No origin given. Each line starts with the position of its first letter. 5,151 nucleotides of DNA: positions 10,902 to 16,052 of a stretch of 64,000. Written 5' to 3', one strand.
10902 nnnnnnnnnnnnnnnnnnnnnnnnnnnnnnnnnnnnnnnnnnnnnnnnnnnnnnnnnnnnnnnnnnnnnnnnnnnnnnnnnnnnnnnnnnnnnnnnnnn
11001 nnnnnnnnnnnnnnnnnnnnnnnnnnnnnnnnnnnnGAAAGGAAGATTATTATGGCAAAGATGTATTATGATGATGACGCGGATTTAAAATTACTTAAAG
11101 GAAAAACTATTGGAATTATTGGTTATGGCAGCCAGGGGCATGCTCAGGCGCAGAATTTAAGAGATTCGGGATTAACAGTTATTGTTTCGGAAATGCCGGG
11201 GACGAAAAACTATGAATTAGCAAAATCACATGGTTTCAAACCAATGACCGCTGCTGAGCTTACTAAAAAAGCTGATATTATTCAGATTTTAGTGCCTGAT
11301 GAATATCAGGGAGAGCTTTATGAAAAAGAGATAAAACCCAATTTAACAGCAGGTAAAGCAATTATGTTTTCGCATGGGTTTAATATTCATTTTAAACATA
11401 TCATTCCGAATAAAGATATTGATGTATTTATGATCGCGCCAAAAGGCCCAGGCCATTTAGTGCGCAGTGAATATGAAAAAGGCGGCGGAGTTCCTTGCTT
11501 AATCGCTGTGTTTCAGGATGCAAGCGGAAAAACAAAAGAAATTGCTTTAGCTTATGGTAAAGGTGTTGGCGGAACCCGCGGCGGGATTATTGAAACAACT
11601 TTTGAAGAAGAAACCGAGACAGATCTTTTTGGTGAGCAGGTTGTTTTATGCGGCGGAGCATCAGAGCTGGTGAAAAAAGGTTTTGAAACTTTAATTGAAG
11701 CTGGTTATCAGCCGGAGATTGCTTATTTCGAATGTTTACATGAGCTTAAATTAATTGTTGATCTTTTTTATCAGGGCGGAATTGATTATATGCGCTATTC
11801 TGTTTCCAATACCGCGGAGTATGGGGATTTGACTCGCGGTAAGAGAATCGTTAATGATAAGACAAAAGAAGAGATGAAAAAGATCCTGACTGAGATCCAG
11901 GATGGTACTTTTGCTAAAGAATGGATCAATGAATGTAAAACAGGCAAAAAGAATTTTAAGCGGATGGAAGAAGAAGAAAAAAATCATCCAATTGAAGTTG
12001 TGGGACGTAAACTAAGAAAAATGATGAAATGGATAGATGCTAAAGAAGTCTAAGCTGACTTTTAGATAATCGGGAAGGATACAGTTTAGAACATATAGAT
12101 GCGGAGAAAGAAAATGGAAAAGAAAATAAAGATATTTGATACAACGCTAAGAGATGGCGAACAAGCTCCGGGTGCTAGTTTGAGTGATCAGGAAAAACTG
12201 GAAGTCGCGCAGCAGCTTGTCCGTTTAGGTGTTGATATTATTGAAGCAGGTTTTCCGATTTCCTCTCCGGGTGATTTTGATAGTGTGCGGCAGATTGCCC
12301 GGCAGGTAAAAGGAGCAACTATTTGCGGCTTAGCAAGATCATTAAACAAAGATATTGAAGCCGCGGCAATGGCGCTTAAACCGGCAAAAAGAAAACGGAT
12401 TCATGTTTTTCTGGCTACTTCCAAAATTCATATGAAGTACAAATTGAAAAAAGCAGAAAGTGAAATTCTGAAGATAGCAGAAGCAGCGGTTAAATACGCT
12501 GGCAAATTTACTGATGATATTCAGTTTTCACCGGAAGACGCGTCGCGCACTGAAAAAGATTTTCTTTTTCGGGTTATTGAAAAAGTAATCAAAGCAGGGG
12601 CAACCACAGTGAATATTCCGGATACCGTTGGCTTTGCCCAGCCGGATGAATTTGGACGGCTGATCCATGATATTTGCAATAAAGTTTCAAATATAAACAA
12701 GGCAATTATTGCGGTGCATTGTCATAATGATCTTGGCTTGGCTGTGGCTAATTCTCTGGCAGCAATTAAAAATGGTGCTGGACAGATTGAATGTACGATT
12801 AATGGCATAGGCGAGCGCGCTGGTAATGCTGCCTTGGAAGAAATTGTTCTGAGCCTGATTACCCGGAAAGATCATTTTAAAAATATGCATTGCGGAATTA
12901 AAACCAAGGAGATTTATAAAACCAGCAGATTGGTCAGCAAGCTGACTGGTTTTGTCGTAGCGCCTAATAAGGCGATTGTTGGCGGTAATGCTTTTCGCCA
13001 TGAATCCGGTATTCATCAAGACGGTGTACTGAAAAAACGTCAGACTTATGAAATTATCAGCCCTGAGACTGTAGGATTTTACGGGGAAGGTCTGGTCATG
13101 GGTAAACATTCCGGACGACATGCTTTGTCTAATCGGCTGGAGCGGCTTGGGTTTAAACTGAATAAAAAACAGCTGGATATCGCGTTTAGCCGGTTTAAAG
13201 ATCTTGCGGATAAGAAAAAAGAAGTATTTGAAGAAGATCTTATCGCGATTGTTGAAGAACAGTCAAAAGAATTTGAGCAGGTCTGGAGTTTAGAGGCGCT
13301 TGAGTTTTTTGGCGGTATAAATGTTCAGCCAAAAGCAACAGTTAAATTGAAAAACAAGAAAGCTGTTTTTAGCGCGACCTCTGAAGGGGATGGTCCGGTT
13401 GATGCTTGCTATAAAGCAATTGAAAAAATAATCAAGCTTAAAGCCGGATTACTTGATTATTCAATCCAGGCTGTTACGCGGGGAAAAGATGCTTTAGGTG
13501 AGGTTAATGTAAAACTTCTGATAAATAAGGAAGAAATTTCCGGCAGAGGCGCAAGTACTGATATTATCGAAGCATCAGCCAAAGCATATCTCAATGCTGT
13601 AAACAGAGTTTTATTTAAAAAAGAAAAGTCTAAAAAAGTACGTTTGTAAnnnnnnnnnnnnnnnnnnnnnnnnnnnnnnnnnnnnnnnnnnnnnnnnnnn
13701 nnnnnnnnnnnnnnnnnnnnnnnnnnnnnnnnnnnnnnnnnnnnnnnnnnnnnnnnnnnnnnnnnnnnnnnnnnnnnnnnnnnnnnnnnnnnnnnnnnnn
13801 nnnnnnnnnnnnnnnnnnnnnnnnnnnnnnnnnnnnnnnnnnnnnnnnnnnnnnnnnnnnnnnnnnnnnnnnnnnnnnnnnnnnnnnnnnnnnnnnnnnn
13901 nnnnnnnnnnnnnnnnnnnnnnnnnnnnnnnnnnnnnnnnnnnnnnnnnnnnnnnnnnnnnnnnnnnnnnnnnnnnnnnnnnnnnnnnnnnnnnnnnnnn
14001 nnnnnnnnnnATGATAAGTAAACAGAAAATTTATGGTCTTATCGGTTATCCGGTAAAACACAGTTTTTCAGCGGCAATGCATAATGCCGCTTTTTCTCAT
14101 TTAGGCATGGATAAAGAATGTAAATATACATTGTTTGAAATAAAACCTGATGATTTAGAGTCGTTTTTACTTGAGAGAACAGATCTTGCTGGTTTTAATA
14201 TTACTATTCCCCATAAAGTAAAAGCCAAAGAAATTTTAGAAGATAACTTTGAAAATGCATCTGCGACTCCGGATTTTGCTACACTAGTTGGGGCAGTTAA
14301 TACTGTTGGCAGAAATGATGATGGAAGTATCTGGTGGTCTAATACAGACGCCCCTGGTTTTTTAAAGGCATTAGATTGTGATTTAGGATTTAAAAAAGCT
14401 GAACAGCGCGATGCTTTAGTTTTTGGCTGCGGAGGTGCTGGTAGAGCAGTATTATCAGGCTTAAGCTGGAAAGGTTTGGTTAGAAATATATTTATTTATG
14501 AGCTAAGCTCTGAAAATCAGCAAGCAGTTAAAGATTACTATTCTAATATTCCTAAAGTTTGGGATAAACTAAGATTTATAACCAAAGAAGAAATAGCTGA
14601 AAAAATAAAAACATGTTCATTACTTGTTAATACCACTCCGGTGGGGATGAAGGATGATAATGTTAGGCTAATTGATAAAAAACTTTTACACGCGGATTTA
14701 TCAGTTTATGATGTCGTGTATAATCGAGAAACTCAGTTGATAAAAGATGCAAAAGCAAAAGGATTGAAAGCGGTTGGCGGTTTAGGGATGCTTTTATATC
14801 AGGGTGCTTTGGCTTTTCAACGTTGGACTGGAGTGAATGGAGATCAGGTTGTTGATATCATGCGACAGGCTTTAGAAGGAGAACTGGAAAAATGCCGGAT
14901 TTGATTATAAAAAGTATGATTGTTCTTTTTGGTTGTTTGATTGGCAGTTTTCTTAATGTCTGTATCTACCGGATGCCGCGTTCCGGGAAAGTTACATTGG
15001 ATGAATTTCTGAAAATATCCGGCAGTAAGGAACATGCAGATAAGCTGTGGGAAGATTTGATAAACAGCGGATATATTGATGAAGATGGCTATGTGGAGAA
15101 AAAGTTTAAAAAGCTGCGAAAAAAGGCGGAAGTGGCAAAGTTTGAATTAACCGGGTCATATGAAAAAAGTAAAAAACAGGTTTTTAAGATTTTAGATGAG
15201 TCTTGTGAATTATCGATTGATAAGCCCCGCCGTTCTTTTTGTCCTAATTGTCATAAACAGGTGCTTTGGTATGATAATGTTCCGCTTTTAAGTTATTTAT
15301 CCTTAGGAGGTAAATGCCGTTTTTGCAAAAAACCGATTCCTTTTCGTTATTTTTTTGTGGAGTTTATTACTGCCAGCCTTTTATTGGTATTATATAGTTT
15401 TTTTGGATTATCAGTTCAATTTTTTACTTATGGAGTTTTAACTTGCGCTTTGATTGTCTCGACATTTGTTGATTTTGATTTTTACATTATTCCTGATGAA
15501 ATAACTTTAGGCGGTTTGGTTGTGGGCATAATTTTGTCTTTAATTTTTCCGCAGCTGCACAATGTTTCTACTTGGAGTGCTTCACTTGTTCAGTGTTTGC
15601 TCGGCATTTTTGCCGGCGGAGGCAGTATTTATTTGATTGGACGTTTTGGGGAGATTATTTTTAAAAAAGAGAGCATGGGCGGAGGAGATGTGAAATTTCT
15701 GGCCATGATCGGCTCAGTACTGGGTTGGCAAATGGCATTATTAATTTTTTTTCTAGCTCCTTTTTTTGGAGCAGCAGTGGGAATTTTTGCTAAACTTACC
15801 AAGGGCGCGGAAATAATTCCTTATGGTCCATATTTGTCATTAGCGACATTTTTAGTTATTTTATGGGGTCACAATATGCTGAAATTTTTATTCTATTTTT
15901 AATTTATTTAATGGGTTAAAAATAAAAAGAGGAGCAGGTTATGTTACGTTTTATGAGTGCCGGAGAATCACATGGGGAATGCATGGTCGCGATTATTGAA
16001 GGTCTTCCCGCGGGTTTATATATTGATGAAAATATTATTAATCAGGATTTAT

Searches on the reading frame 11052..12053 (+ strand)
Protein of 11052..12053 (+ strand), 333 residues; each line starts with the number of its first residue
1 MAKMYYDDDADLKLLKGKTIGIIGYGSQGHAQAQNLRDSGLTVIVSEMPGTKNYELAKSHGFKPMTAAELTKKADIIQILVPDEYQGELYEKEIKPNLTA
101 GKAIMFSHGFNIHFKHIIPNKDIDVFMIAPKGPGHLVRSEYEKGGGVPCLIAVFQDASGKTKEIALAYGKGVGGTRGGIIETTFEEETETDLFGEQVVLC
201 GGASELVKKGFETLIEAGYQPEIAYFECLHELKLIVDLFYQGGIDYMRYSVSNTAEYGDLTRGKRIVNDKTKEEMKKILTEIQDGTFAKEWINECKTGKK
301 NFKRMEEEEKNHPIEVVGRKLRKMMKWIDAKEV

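Call 49: search_protein_families(library=pfam, proteins=[window:11052-12053:+], max_evalue=0.0001)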
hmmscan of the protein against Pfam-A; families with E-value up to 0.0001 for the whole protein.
window:11052-12053:+ (333 aa): 6 families
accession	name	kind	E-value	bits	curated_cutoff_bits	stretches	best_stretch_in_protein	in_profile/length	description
PF07991.19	KARI_N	-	1.5e-73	246.3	20.6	1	15-178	2-165/165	Acetohydroxy acid isomeroreductase, NADPH-binding domain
PF01450.25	KARI_C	-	1.6e-67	226.7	29.1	1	184-327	1-144/144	Ketol-acid reductoisomerase, C-terminal domain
PF02826.25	2-Hacid_dh_C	-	1.2e-08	35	25.1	1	10-83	29-101/178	D-isomer specific 2-hydroxyacid dehydrogenase, NAD binding domain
PF03446.21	NAD_binding_2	-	1.7e-06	28.6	21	1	19-105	1-90/161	NAD binding domain of 6-phosphogluconate dehydrogenase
PF03807.23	F420_oxidored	-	4.8e-06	27.5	21.6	1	19-93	1-79/94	NADP oxidoreductase coenzyme F420-dependent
PF00670.27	AdoHcyase_NAD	-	3.9e-05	24.3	27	0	14-77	20-82/162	S-adenosyl-L-homocysteine hydrolase, NAD binding domain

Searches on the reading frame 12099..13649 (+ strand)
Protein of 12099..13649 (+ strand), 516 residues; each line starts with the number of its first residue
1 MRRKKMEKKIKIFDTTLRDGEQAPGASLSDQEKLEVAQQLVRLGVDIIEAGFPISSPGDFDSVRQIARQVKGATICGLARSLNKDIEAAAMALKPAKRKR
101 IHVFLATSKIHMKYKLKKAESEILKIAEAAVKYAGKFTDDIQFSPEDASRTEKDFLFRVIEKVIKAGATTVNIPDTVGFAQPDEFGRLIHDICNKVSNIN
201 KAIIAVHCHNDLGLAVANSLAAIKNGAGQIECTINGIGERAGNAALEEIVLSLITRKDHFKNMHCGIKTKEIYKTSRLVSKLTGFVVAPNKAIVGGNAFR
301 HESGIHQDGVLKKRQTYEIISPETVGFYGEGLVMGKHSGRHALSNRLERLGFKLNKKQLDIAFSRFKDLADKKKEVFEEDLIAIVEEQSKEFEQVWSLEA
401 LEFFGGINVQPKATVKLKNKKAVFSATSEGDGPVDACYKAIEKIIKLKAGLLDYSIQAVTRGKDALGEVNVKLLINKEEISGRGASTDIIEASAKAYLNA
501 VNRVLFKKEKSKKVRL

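Call 49: search_protein_families(library=pfam, proteins=[window:12099-13649:+], max_evalue=0.0001)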
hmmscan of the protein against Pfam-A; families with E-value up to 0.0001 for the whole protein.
window:12099-13649:+ (516 aa): 3 families
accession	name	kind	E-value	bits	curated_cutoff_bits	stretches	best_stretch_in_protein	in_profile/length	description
PF00682.25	HMGL-like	-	5.4e-97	324.7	29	1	9-279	1-260/260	HMGL-like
PF08502.15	LeuA_dimer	-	7e-37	126.7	24.9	1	375-505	1-131/131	LeuA allosteric (dimerisation) domain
PF22617.1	HCS_D2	-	2e-29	102.3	27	1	293-374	1-82/82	Homocitrate synthase post-HMGL domain-like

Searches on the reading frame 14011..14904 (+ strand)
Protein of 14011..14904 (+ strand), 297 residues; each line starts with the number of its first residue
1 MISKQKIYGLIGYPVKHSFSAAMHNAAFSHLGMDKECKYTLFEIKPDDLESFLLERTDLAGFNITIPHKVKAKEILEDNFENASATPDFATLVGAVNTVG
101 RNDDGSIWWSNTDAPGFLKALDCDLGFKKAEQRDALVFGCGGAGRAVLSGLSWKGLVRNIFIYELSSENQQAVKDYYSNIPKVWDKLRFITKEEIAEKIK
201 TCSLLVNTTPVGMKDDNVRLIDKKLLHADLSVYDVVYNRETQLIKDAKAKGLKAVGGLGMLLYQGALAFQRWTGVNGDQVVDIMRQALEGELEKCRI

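Call 49: search_protein_families(library=pfam, proteins=[window:14011-14904:+], max_evalue=0.0001)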
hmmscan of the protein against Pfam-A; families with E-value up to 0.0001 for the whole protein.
window:14011-14904:+ (297 aa): 2 families
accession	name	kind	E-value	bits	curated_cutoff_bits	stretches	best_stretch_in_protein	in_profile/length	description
PF08501.16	Shikimate_dh_N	-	2.1e-18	66.8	27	1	10-99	1-83/83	Shikimate dehydrogenase substrate binding domain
PF18317.6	SDH_C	-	3.1e-11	43.2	25.8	1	257-289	1-31/31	Shikimate 5'-dehydrogenase C-terminal domain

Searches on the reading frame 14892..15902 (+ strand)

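Call 49: search_protein_families(library=pfam, proteins=[window:14892-15902:+], max_evalue=0.0001)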
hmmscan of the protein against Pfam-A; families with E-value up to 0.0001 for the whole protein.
window:14892-15902:+ (336 aa): 2 families
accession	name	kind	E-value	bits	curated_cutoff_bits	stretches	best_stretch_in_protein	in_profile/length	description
PF06750.18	A24_N_bact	-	2.1e-28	98.6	23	1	12-169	1-82/84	Bacterial Peptidase A24 N-terminal domain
PF01478.23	Peptidase_A24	-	2.5e-19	70.1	26.5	1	182-298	2-104/104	Type IV leader peptidase family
